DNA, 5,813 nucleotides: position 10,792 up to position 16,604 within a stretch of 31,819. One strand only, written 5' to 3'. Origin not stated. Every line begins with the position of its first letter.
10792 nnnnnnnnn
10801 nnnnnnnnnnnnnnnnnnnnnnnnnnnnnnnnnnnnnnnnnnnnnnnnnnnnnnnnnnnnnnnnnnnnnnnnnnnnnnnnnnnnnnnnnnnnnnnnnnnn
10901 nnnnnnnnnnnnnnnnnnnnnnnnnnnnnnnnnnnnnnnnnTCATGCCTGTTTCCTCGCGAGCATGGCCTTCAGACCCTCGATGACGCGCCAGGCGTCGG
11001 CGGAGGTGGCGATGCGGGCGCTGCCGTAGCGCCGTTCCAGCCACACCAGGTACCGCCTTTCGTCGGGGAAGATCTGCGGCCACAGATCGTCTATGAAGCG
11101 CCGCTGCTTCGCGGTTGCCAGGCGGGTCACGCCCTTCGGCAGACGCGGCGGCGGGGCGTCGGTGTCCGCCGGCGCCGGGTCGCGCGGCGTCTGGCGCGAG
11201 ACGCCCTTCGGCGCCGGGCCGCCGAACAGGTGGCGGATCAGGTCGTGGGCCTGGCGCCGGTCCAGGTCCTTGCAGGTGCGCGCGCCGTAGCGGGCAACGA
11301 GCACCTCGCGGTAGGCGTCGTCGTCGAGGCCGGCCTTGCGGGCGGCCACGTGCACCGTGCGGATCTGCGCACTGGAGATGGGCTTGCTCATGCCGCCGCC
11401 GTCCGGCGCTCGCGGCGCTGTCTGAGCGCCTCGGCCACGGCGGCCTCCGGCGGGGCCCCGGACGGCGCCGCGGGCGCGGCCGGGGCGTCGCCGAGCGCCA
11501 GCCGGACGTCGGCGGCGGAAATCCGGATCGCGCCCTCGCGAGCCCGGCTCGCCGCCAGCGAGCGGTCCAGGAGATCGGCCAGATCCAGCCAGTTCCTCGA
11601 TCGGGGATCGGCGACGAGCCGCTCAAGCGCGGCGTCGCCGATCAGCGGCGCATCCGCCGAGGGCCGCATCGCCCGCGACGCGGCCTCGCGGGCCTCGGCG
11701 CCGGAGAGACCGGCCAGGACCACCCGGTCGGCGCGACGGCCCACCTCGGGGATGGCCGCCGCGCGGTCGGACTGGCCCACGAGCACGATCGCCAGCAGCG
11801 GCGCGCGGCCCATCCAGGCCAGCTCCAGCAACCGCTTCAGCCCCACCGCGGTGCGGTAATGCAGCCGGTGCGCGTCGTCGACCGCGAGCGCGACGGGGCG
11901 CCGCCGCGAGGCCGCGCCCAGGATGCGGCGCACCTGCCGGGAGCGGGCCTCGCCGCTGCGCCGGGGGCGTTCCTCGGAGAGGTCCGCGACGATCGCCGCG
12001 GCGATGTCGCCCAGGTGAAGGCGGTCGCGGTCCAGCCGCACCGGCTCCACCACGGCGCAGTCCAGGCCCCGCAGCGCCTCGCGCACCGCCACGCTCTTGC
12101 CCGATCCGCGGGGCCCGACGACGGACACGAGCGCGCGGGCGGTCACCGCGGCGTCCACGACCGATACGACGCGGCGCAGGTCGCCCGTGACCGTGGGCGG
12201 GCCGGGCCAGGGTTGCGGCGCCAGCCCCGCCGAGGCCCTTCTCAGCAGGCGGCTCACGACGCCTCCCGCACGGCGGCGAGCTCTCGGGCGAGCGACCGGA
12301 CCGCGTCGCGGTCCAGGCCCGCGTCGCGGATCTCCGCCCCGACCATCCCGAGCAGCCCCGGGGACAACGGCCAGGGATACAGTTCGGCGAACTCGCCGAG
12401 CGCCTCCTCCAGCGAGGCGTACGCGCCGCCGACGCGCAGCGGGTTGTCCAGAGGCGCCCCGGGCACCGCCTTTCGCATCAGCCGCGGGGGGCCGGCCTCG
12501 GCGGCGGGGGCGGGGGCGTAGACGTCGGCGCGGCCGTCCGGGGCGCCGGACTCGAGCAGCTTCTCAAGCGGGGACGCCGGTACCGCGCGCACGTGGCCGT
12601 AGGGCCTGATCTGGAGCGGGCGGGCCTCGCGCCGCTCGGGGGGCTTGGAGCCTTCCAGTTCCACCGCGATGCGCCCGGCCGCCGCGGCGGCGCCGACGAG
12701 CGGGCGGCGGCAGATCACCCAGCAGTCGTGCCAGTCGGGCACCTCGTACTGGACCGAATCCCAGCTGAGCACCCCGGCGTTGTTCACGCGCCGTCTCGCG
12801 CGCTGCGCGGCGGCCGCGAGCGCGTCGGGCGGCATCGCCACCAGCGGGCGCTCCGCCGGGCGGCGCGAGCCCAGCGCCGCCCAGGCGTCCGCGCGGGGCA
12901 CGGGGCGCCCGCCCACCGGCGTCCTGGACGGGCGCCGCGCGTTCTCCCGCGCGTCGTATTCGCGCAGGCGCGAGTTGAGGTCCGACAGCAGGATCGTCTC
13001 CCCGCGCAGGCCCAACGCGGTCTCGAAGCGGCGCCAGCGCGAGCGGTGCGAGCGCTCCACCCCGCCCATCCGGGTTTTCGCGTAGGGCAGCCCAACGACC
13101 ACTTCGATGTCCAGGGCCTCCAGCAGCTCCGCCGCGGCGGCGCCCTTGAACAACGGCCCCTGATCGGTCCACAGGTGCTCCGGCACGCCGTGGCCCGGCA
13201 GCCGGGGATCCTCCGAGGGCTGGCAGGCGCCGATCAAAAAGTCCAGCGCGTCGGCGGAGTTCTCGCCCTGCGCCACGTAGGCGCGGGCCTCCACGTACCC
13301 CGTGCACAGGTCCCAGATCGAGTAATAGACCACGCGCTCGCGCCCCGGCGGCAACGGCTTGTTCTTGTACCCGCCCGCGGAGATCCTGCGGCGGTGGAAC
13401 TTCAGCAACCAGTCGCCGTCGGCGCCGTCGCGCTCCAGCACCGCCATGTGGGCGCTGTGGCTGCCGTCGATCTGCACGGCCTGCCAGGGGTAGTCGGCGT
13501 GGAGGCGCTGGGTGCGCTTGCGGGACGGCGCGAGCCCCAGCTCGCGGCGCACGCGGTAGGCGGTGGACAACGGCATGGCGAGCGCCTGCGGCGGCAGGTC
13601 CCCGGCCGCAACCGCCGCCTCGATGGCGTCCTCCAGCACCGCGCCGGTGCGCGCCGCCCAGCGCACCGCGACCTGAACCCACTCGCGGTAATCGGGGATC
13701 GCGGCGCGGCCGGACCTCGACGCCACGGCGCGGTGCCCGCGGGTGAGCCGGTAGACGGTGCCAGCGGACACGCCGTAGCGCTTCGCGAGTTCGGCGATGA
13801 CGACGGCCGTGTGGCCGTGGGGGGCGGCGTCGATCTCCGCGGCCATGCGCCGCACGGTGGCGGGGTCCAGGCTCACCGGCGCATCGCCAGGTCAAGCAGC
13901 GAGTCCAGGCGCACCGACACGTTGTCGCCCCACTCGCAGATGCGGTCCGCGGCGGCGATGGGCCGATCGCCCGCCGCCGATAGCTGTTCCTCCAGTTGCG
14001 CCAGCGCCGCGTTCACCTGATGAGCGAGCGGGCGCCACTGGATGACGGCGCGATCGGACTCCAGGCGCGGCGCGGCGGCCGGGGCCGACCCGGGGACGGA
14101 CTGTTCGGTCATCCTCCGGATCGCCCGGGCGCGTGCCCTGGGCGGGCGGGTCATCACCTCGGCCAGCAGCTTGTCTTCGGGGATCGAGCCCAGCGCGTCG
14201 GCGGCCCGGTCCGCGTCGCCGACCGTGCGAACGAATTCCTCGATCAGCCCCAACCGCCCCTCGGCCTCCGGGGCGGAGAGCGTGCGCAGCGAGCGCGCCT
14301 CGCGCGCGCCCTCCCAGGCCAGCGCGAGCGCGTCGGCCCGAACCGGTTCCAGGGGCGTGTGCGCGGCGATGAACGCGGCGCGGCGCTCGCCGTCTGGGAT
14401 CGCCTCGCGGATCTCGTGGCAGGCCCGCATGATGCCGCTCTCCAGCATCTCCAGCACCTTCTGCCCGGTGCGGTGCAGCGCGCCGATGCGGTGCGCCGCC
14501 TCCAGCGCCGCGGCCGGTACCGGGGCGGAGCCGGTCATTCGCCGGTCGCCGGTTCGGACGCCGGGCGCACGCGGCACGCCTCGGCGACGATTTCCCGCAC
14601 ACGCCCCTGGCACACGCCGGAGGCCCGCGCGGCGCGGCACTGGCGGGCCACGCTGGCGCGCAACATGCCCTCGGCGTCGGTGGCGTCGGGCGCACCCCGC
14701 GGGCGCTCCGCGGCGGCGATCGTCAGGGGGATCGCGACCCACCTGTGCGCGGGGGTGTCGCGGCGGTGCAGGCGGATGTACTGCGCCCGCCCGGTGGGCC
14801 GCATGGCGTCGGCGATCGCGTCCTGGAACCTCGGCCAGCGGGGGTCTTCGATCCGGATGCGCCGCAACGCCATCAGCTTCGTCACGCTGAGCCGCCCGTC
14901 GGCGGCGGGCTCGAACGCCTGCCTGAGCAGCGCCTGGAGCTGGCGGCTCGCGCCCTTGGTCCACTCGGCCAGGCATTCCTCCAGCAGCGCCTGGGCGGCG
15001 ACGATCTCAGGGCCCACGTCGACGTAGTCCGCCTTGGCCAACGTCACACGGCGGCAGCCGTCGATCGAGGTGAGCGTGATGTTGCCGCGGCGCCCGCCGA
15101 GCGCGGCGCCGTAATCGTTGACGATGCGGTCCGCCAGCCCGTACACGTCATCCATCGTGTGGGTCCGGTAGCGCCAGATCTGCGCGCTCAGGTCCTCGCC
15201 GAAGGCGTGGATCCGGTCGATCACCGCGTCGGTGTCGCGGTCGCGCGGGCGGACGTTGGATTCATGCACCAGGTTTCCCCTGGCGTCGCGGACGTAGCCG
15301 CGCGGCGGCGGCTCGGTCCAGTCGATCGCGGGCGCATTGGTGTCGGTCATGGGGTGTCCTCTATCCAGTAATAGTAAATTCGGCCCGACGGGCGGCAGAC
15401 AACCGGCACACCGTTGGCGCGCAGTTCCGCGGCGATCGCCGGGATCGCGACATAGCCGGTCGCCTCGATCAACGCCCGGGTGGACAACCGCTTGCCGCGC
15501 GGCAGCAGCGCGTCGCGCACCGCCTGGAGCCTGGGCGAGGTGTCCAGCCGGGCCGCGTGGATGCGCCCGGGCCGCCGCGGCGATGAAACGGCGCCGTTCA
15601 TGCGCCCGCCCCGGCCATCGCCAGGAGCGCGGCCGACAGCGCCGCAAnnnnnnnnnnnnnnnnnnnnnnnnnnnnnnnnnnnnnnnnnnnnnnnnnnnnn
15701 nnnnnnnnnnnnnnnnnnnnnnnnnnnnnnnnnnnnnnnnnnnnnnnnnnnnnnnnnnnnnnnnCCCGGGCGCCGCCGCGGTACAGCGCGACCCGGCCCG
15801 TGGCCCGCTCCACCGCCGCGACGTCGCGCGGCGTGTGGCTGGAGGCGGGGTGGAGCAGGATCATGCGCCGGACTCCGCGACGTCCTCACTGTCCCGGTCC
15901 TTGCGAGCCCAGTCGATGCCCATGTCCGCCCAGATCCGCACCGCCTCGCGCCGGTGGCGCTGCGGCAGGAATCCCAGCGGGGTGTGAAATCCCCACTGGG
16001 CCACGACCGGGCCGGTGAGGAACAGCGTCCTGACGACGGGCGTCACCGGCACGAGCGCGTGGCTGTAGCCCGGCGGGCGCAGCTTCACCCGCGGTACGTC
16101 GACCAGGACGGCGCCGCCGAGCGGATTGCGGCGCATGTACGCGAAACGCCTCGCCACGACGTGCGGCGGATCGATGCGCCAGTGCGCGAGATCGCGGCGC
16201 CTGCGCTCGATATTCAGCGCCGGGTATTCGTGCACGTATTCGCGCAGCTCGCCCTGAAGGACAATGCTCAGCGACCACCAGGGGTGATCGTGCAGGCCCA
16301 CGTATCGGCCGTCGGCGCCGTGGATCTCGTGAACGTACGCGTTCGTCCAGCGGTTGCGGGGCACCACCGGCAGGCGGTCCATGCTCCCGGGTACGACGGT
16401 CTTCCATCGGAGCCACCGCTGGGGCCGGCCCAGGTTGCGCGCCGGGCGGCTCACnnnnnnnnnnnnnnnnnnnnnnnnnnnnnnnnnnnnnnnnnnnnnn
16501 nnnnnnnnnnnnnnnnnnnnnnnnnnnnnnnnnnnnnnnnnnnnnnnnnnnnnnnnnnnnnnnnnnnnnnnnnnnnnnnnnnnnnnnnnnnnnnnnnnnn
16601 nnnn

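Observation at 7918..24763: Ungapped 160-bp direct repeat 16,686 bp apart upstream of two late gene blocks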

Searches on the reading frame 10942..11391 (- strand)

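Call 14: search_protein_families(library=phrogs, proteins=[window:10942-11391:-], max_evalue=0.001)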
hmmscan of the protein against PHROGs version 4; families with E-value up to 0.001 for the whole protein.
window:10942-11391:- (149 aa): 2 families
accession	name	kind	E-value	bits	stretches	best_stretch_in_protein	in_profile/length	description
phrog_286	-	unknown function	2.2e-19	71.2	1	3-148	6-146/186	-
phrog_8067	-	unknown function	8.4e-05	23.5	1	9-48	6-45/65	-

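Call 85: search_protein_families(library=pfam, proteins=[window:10942-11391:-], max_evalue=0.01)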
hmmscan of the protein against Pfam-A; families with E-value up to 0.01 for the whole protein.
window:10942-11391:- (149 aa): 1 family
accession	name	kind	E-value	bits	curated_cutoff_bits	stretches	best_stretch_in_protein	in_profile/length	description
PF06252.17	GemA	-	7.8e-13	49.8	27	1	22-146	1-119/119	Bacteriophage Mu, GemA protein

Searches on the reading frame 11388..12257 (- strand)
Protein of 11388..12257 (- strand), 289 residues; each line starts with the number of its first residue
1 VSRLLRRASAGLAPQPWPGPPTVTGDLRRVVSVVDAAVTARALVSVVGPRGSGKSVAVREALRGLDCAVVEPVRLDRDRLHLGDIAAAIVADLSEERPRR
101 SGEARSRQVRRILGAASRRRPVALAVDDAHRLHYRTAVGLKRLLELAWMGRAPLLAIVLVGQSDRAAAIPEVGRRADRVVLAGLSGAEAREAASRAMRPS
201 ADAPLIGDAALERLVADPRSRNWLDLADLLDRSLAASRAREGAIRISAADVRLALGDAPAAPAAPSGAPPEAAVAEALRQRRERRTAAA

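Call 14: search_protein_families(library=phrogs, proteins=[window:11388-12257:-], max_evalue=0.001)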
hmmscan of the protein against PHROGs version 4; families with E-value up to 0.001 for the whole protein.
window:11388-12257:- (289 aa): 3 families
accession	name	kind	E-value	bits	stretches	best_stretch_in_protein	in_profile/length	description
phrog_296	-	integration and excision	1.4e-13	51.4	1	25-163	302-425/626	DNA transposition protein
phrog_2630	-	unknown function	2.1e-08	34.9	1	24-196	14-198/326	-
phrog_2666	-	head and packaging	0.00066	19.5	1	35-134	315-435/555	terminase large subunit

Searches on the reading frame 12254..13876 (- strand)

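Call 14: search_protein_families(library=phrogs, proteins=[window:12254-13876:-], max_evalue=0.001)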
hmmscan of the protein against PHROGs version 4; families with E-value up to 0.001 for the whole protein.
window:12254-13876:- (540 aa): 2 families
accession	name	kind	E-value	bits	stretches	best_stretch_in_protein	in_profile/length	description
phrog_310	-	integration and excision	5.6e-20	72.7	1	10-381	137-507/696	transposase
phrog_2610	-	unknown function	2.4e-13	50.6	1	75-314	98-340/565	-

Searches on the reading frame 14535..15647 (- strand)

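Call 14: search_protein_families(library=phrogs, proteins=[window:14535-15647:-], max_evalue=0.001)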
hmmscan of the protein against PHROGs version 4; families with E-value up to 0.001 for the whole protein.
window:14535-15647:- (370 aa): 1 family
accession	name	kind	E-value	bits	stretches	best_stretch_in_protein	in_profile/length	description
phrog_846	-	unknown function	7e-58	196.6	1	113-312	7-206/207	-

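Call 85: search_protein_families(library=pfam, proteins=[window:14535-15647:-], max_evalue=0.01)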
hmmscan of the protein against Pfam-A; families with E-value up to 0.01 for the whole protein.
window:14535-15647:- (370 aa): 1 family
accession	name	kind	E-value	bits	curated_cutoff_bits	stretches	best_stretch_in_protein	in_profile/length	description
PF11363.13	DUF3164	-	8.3e-49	166.3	23.7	1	118-311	1-193/194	Protein of unknown function (DUF3164)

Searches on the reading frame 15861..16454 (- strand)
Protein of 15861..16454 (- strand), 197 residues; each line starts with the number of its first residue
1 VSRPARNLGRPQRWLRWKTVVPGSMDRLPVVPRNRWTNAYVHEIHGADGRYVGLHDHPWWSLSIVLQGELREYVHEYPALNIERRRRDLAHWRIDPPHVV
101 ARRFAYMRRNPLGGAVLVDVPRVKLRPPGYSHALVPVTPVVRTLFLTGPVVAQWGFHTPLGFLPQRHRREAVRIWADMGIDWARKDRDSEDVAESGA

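Call 14: search_protein_families(library=phrogs, proteins=[window:15861-16454:-], max_evalue=0.001)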
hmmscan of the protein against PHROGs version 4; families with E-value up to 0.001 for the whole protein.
window:15861-16454:- (197 aa): 1 family
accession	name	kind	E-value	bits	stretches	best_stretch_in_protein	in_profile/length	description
phrog_4786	-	other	4.1e-22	80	1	25-170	42-158/252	cysteine dioxygenase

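Call 85: search_protein_families(library=pfam, proteins=[window:15861-16454:-], max_evalue=0.01)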
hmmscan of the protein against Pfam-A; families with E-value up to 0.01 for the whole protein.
window:15861-16454:- (197 aa): 0 families
